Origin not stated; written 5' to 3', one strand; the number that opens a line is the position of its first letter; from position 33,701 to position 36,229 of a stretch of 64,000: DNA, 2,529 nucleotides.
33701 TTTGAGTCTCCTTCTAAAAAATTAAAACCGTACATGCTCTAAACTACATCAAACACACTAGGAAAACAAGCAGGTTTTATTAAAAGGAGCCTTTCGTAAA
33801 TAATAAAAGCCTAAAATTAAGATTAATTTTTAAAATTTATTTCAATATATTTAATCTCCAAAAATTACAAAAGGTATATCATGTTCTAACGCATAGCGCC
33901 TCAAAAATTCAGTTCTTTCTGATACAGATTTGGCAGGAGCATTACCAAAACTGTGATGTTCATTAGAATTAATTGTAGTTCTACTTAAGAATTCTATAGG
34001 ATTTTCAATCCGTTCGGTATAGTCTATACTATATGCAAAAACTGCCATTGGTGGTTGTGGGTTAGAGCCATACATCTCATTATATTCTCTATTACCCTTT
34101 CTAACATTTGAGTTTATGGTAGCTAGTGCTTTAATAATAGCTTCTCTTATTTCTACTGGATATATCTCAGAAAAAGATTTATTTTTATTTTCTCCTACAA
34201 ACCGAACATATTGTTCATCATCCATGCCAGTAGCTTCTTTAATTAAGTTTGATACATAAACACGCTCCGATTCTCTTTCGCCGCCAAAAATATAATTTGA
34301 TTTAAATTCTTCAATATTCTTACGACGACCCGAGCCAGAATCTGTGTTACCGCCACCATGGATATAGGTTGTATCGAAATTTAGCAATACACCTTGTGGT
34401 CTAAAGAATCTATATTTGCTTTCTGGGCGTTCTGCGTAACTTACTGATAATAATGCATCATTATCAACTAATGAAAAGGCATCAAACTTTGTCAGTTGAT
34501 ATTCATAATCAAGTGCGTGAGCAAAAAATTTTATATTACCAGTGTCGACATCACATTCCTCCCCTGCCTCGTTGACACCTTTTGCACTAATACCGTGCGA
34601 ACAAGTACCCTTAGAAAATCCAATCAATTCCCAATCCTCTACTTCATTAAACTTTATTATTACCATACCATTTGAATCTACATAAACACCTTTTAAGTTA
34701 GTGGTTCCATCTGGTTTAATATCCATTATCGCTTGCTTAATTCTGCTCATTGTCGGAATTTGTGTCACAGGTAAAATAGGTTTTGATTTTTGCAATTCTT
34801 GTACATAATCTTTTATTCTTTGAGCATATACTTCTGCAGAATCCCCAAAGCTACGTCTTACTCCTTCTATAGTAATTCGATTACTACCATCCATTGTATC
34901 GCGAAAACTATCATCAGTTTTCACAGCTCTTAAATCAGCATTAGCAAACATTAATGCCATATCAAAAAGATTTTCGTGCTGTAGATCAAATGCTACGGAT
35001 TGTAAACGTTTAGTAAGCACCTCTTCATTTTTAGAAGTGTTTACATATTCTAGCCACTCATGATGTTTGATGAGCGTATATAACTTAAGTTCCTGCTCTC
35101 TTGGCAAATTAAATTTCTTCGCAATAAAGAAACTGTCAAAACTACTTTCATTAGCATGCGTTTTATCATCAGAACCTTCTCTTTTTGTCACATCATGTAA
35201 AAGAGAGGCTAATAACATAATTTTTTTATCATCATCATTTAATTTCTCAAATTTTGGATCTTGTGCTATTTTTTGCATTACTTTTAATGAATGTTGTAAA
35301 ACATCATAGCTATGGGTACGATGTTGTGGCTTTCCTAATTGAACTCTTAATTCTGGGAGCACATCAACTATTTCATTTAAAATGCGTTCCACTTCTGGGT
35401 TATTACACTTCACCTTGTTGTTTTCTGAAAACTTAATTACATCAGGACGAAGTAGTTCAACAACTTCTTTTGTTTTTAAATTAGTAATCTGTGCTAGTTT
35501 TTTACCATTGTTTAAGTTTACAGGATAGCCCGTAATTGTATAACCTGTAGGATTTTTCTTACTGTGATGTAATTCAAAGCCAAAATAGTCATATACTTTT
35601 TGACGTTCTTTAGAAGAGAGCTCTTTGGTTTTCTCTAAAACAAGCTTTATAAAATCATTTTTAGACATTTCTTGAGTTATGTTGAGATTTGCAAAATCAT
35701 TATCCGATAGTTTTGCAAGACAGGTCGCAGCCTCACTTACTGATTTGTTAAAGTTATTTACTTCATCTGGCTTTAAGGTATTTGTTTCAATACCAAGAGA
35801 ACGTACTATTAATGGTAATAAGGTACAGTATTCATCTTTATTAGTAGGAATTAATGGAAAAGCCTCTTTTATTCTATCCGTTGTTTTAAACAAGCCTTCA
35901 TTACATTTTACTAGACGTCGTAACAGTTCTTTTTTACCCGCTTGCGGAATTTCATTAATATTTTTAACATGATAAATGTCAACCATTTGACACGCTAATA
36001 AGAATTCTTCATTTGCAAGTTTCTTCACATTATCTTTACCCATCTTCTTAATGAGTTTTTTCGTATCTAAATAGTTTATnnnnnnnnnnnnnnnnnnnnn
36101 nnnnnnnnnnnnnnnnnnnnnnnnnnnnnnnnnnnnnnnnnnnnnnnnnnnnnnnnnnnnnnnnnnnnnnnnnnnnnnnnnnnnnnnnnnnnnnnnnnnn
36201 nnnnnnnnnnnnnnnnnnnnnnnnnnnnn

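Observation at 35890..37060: Intragenic 96-99-bp tandem repeat array (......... units) with near-identical central copies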

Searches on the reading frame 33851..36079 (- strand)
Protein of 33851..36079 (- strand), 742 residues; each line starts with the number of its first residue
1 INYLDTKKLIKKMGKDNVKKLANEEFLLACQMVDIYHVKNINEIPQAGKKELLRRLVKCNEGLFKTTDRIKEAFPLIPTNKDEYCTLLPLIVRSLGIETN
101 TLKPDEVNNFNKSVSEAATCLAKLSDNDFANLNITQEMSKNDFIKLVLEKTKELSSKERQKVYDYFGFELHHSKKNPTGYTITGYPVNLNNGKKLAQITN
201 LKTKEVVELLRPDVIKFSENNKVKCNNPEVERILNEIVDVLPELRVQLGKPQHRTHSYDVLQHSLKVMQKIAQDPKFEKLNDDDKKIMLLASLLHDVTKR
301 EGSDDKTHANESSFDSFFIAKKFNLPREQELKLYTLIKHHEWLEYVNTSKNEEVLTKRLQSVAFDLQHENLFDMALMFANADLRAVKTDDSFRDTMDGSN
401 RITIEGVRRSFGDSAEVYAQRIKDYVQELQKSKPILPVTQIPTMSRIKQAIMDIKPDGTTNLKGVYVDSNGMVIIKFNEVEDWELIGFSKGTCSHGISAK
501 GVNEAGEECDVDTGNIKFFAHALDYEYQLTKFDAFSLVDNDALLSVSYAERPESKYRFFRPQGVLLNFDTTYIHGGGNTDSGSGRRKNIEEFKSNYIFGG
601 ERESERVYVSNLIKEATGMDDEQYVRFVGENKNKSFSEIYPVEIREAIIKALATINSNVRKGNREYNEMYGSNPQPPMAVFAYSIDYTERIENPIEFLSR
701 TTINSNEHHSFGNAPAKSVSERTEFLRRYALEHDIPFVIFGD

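Call 54: find_homologous_proteins(query=window:33851-36079:-, max_evalue=0.00001)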
Query window:33851-36079:- (742 aa): 169 proteins with E <= 0.00001 among 8000 candidates; the best 120 are listed.
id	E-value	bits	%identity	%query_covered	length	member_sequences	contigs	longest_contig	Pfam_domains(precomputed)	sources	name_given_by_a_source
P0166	0.0e+0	1162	68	99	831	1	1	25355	-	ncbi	-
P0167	0.0e+0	1137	67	99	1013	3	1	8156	-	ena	-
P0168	0.0e+0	1117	67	97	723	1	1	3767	-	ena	-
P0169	0.0e+0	1113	66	100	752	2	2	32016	-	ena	-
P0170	0.0e+0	1087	64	99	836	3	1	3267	-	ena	-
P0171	0.0e+0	1085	69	91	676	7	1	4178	-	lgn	-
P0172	0.0e+0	1062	64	99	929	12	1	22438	-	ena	-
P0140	0.0e+0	1060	63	99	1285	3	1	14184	-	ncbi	-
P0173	0.0e+0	1050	65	93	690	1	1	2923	-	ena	-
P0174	0.0e+0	1044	63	100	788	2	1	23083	-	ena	-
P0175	0.0e+0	1014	63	99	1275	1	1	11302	-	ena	-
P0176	0.0e+0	1011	62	99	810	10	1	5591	-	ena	-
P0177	9.9e-298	1007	61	99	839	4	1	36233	-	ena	-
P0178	1.4e-297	1007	61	99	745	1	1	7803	-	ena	-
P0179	1.6e-296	1003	62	98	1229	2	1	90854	-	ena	-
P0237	4.7e-230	784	52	100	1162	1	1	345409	PF06855.18,PF18265.7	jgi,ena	jgi:hypothetical protein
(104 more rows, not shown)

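Call 69: find_encoding_contigs(protein=P0237, flank=10000, max_places=2)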
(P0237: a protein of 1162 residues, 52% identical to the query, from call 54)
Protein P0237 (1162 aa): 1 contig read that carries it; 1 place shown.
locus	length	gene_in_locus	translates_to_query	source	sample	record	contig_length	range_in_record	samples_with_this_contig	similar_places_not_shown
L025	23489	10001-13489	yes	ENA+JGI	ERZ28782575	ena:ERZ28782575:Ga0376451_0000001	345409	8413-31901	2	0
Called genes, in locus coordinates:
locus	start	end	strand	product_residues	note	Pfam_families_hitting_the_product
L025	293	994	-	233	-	PF07963:N_methyl (weak)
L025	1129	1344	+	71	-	-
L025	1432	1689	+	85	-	-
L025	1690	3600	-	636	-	PF01590:GAF, PF13185:GAF_2 (weak), PF00990:GGDEF, PF13487:HD_5, PF01966:HD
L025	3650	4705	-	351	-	PF01075:Glyco_transf_9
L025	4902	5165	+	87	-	-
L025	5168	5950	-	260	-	PF01311:Bac_export_1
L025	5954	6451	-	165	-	PF01313:Bac_export_3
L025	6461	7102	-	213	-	PF00813:FliP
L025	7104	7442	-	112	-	PF04347:FliO (weak)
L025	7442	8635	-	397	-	PF28396:SepQ_C, PF01052:FliMN_C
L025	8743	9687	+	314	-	PF01555:N6_N4_Mtase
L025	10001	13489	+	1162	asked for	PF06855:YozE_SAM_like (faint), PF18265:Nas2_N (faint)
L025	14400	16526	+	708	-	-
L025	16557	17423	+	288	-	PF02899:Phage_int_SAM_1, PF13495:Phage_int_SAM_4 (weak), PF00589:Phage_integrase, PF22823:MrpR_C_cat (weak)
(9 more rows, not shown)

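Call 75: predict_structure(alignment_id=A4)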
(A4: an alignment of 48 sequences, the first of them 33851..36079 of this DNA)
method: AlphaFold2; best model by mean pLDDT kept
length: 742 residues; sequences in the alignment: 48
mean_pLDDT: 88.4   pTM: 0.86
mean pLDDT of the five models: 88.4, 87.2, 86.9, 86.8, 86.6
residues with pLDDT >= 90: 435; 70-90: 253; 50-70: 47; < 50: 7
segments of 3 or more residues with pLDDT < 50: 659-663
pLDDT, mean of each block of 10 residues (from residue 1): 82 89 83 85 79 74 68 84 73 75 92 97 97 96 96 90 89 87 87 80 94 94 96 96 94 91 98 97 96 95 89 90 88 94 93 94 94 97 96 91 89 96 96 94 97 95 96 96 94 91 77 92 78 64 85 82 91 83 65 88 91 96 96 93 95 71 65 90 87 94 71 73 93 95 79
secondary structure, 60 per line:
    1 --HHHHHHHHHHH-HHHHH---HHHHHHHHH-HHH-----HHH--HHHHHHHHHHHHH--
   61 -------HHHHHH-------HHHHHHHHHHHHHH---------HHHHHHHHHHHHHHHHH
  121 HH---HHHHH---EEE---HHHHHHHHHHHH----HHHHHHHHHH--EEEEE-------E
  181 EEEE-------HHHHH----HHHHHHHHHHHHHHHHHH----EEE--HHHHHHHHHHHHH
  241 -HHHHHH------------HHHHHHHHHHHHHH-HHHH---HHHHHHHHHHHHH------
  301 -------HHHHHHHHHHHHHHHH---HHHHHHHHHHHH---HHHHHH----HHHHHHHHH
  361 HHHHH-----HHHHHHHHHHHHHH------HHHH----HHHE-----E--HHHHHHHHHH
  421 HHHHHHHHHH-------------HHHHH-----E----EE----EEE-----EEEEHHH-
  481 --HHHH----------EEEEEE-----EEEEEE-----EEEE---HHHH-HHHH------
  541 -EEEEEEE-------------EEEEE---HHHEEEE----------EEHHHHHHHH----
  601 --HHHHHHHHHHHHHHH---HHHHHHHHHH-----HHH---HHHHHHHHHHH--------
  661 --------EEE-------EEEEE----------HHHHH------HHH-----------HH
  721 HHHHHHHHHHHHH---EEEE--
elements in order (helices of 4 or more, strands of 3 or more residues): H3-13 H15-19 H23-31 H46-58 H68-73 H81-94 H104-122 H126-130 E134-136 H140-151 H156-165 E168-172 E180-184 H192-196 H201-218 E223-225 H228-240 H242-247 H260-273 H275-278 H282-294 H308-323 H327-338 H342-347 H352-365 H371-384 H391-394 H411-430 H444-448 E465-467 E473-476 H483-486 E497-502 E508-513 E519-522 H526-529 H531-534 E542-548 E562-566 E573-576 H589-596 H603-617 H621-630 H642-652 E669-671 E679-683 H694-698 H719-733 E737-740

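Call 105: fold_search(model_id=the predicted structure, library=pdb)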
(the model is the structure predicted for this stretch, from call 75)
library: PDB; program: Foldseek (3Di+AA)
matches with E <= 10: 469; with E <= 0.001: 0
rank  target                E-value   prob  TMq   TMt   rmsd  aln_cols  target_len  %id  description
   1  3wfp_A                3.8e-02  1.00  0.20  0.31   5.6       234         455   12  tRNA processing enzyme (apo form 2) (released 2014-01-01)
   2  3wfp_C                4.5e-02  1.00  0.19  0.32   5.7       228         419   13  tRNA processing enzyme (apo form 2) (released 2014-01-01)
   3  3wfr_E                4.7e-02  1.00  0.20  0.32   5.0       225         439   13  tRNA processing enzyme complex 2 (released 2014-01-01)
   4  3wfr_G                4.9e-02  1.00  0.18  0.28  12.5       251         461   13  tRNA processing enzyme complex 2 (released 2014-01-01)
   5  3wfr_H                5.4e-02  1.00  0.20  0.31   5.2       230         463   13  tRNA processing enzyme complex 2 (released 2014-01-01)
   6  2h42_B                5.9e-02  0.96  0.14  0.28  12.6       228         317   16  Crystal structure of PDE5 in complex with sildenafil (released 2006-06-06)
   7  3wfp_E                6.4e-02  1.00  0.19  0.33   5.7       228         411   13  tRNA processing enzyme (apo form 2) (released 2014-01-01)
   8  3wfp_B                6.7e-02  1.00  0.19  0.30   5.0       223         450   15  tRNA processing enzyme (apo form 2) (released 2014-01-01)
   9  3wfq_F                6.7e-02  1.00  0.20  0.32   7.8       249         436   12  tRNA processing enzyme complex 1 (released 2014-01-01)
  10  3shz                  8.4e-02  0.90  0.14  0.31  12.3       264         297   13  Crystal structure of the PDE5A1 catalytic domain in complex with novel inhibitors (released 2011-08-24)
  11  3wfq_G                8.7e-02  1.00  0.19  0.30   5.3       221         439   13  tRNA processing enzyme complex 1 (released 2014-01-01)
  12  1udt                  8.7e-02  0.91  0.14  0.28  12.8       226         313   14  Crystal structure of Human Phosphodiesterase 5 complexed with Sildenafil(Viagra) (released 2004-05-11)
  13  4i9z                  8.7e-02  0.87  0.14  0.32  15.7       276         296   13  Crystal structure of the PDE5A1 catalytic domain in complex with novel inhibitors (released 2014-01-01)
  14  3wfo_C                1.0e-01  1.00  0.18  0.29  12.5       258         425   12  tRNA processing enzyme (apo form 1) (released 2014-01-01)
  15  3jwq_A                1.1e-01  0.93  0.15  0.29  10.5       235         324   15  Crystal structure of chimeric PDE5/PDE6 catalytic domain complexed with sildenafil (released 2009-10-13)
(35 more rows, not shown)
